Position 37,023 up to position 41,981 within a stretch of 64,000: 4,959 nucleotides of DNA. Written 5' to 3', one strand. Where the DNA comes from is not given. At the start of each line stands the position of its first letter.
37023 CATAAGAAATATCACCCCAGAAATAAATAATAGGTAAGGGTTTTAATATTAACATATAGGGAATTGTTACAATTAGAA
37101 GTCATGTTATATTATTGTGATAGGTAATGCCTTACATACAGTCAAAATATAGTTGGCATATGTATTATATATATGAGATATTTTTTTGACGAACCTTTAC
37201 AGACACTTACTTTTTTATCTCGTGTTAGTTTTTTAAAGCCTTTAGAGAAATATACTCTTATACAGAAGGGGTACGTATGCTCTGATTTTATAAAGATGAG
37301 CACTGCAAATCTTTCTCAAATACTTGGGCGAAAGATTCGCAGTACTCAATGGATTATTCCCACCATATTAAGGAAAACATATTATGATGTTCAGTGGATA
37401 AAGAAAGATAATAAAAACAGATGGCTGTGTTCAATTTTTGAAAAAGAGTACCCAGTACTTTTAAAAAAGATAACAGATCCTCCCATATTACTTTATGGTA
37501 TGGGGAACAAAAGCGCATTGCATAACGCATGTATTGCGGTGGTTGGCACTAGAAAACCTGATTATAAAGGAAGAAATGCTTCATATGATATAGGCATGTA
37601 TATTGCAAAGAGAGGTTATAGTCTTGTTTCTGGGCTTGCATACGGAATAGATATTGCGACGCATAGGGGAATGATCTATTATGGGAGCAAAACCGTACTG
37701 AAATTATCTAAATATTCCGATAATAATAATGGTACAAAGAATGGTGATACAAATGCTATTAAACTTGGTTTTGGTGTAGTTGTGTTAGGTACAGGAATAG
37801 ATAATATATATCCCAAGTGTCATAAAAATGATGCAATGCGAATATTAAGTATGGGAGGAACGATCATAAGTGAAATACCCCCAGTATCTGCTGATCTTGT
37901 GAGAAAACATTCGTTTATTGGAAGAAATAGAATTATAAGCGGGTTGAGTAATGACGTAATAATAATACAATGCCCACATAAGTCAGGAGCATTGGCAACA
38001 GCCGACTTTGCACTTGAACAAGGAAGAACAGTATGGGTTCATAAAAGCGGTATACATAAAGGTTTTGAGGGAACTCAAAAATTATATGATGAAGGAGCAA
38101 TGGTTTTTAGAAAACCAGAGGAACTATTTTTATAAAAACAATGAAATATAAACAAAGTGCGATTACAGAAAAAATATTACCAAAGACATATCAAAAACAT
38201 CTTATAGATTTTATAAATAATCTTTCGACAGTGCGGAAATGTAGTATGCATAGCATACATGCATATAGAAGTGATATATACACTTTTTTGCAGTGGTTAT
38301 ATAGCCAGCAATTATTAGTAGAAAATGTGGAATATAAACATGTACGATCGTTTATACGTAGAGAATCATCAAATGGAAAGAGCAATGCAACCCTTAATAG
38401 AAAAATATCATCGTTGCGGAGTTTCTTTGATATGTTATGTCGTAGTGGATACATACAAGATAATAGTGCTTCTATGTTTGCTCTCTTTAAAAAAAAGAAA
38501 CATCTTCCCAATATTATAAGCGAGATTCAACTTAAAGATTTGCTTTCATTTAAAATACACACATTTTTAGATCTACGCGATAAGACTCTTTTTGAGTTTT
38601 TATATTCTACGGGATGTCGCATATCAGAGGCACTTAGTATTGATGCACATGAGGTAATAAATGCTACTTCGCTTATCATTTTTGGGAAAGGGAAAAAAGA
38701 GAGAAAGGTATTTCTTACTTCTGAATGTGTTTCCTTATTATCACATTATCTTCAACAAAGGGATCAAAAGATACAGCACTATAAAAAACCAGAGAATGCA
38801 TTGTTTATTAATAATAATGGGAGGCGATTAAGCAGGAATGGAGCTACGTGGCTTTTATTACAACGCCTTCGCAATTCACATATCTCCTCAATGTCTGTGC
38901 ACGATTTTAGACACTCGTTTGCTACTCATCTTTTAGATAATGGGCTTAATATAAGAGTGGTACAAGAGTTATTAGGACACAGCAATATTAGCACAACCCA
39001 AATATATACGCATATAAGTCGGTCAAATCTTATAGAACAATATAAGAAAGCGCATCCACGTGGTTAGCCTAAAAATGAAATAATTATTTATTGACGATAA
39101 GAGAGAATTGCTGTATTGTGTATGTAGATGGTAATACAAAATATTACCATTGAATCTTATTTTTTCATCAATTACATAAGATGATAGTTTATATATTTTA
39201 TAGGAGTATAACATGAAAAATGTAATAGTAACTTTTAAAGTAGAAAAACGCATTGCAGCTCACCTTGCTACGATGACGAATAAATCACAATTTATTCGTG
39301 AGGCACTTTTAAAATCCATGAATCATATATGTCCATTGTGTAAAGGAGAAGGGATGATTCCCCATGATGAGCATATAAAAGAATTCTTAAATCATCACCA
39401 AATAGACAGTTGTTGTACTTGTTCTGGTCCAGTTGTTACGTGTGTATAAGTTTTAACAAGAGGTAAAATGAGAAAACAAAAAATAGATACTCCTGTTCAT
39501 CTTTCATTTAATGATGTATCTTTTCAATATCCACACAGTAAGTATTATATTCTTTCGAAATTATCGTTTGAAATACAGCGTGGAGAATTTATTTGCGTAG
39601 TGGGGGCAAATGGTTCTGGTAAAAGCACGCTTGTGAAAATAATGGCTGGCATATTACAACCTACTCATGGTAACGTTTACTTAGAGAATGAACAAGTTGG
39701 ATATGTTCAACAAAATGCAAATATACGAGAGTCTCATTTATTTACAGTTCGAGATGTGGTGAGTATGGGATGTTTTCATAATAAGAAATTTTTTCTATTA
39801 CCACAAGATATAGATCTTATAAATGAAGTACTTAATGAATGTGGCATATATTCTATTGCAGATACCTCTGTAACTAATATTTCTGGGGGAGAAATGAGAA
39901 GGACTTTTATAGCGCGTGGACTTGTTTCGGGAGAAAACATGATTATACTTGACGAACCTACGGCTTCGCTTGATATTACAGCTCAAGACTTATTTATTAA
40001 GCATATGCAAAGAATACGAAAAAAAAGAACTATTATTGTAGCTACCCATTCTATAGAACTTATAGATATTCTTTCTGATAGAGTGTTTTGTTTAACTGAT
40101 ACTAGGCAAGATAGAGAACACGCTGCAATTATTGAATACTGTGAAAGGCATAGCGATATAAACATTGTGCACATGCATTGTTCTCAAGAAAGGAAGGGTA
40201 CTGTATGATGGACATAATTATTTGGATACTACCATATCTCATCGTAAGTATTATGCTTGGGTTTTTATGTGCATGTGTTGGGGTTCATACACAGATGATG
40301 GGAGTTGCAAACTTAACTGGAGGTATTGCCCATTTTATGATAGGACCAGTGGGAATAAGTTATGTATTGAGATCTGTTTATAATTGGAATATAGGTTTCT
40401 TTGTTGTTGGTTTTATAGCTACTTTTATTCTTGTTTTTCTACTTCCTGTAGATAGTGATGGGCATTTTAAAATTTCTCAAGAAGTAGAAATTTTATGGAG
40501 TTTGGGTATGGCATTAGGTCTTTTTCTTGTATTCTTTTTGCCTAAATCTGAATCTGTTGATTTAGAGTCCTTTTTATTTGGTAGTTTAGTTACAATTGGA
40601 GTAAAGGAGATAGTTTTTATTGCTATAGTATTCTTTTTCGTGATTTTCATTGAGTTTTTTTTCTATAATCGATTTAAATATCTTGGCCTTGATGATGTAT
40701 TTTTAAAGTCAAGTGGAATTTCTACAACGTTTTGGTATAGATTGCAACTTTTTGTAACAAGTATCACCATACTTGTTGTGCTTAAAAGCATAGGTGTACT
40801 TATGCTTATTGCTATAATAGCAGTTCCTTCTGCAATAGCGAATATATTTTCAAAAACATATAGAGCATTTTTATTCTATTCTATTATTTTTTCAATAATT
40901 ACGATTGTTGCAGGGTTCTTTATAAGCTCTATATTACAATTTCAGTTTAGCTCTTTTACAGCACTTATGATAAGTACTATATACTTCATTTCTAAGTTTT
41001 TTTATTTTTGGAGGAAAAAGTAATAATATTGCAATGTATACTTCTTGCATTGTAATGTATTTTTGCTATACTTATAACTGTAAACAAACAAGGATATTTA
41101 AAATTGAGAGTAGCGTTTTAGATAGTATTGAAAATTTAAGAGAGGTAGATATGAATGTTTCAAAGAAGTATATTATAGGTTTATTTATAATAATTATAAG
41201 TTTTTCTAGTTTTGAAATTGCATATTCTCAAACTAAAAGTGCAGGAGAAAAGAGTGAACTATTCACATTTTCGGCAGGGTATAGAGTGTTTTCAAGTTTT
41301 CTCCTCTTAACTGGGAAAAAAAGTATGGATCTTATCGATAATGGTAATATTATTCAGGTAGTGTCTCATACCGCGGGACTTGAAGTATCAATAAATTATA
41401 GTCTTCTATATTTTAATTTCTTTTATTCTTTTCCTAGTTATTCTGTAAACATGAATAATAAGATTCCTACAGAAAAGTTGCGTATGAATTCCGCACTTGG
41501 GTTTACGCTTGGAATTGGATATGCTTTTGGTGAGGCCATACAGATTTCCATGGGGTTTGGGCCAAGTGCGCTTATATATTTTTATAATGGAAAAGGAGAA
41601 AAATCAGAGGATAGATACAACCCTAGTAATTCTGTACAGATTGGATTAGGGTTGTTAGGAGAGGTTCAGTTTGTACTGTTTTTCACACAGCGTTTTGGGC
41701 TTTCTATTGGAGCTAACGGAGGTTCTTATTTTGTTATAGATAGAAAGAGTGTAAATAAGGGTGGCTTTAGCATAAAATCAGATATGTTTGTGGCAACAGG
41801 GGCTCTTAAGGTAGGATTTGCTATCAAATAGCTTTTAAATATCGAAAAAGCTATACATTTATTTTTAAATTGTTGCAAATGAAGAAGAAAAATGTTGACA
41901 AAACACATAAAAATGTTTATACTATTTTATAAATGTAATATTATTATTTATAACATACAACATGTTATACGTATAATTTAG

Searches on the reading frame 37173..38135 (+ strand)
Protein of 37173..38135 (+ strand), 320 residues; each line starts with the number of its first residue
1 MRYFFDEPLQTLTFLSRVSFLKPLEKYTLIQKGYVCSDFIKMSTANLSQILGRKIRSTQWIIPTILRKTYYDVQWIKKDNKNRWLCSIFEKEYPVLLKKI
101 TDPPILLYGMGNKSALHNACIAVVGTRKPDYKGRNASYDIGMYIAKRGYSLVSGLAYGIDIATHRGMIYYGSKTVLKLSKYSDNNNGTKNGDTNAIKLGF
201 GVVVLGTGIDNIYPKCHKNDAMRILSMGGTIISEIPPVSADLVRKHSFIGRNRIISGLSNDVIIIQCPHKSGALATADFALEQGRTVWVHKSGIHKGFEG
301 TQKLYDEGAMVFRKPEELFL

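Call 11: search_protein_families(library=pfam, proteins=[window:37173-38135:+], max_evalue=0.001)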
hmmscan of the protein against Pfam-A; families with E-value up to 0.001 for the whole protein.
window:37173-38135:+ (320 aa): 2 families
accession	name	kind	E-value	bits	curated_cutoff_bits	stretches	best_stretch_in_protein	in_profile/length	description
PF02481.21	DNA_processg_A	-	2.2e-53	181.1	29.6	2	199-312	98-210/212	DNA recombination-mediator protein A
PF18306.6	LDcluster4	-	1.7e-07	31.4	26.3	1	120-188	3-72/151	SLOG cluster4 family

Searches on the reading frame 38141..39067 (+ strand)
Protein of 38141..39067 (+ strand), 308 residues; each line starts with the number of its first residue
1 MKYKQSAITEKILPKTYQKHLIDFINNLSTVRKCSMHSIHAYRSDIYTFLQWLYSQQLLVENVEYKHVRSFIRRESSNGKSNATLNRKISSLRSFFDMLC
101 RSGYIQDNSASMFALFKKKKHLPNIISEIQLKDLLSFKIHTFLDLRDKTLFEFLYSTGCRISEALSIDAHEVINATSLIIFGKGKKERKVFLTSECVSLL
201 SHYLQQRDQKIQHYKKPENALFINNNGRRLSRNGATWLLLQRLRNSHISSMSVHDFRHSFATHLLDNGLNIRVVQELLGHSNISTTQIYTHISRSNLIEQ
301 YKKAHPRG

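Call 13: search_protein_families(library=pfam, proteins=[window:38141-39067:+], max_evalue=0.001)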
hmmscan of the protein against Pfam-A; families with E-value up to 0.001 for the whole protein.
window:38141-39067:+ (308 aa): 3 families
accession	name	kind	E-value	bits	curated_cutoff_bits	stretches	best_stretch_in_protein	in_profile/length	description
PF00589.27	Phage_integrase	-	1.6e-38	132.6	27.1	1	127-293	4-169/172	Phage integrase family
PF02899.23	Phage_int_SAM_1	-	8.6e-17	61.6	22.3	1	23-102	3-82/83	Phage integrase, N-terminal SAM-like domain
PF13495.12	Phage_int_SAM_4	-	0.00042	21.1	27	0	27-101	8-80/85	Phage integrase, N-terminal SAM-like domain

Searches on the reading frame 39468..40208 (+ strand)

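Call 13: search_protein_families(library=pfam, proteins=[window:39468-40208:+], max_evalue=0.001)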
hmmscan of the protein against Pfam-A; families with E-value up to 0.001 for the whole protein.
window:39468-40208:+ (246 aa): 7 families
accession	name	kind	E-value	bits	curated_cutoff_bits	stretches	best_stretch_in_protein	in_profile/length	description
PF00005.33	ABC_tran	-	8.1e-26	91.7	25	1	29-166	1-137/137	ABC transporter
PF13304.12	AAA_21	-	1.7e-11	45.2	27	2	158-200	261-304/304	AAA domain, putative AbiEii toxin, Type IV TA system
PF13175.12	AAA_15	-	3.9e-08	33.8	32.1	1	35-80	18-68/374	AAA ATPase domain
PF02463.25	SMC_N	-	5.2e-06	26.5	40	0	39-57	24-42/220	RecF/RecN/SMC N terminal domain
PF13555.12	AAA_29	-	9.5e-05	22.5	27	1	33-67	16-50/61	P-loop containing region of AAA domain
PF07728.20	AAA_5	-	0.00075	20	22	0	42-97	2-48/139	AAA domain (dynein-related subfamily)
PF13166.12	AAA_13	-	0.0009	18.5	36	0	155-232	526-605/713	AAA domain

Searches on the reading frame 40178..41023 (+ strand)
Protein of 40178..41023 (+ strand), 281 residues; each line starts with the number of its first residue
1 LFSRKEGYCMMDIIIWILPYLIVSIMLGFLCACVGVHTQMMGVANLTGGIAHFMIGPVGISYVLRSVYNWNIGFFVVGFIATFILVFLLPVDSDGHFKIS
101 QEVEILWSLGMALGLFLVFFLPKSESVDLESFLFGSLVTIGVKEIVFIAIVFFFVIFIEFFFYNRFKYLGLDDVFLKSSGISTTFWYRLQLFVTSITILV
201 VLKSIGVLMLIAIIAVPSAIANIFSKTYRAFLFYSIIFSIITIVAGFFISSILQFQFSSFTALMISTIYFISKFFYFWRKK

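Call 13: search_protein_families(library=pfam, proteins=[window:40178-41023:+], max_evalue=0.001)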
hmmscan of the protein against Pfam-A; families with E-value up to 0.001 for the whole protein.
window:40178-41023:+ (281 aa): 2 families
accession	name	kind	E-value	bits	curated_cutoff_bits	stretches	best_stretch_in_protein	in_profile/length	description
PF00950.22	ABC-3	-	9.6e-37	127.3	20.1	1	18-274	6-256/258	ABC 3 transport family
PF01032.23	FecCD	-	9.4e-09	35.2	26.5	1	17-271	42-306/311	FecCD transport family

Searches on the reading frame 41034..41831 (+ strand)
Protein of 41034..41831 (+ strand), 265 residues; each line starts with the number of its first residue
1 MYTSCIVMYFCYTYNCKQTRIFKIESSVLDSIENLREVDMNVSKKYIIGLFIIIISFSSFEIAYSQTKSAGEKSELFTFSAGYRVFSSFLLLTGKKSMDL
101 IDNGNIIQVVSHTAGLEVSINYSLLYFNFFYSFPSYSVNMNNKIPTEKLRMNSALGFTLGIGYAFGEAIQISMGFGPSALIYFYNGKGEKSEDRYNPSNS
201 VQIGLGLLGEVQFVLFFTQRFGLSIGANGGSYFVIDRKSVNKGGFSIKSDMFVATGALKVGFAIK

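Call 13: search_protein_families(library=pfam, proteins=[window:41034-41831:+], max_evalue=0.001)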
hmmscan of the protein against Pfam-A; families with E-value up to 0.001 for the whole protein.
window:41034-41831:+ (265 aa): 0 families

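Call 17: search_protein_families(library=ncbifam, proteins=[window:41034-41831:+], max_evalue=0.01)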
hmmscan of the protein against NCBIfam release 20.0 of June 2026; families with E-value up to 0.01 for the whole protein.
window:41034-41831:+ (265 aa): 1 family
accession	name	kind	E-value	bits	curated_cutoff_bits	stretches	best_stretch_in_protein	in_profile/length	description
NF033755.1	gliding_CglE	equivalog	0.00032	20.6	70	1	149-263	25-137/172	adventurous gliding motility protein CglE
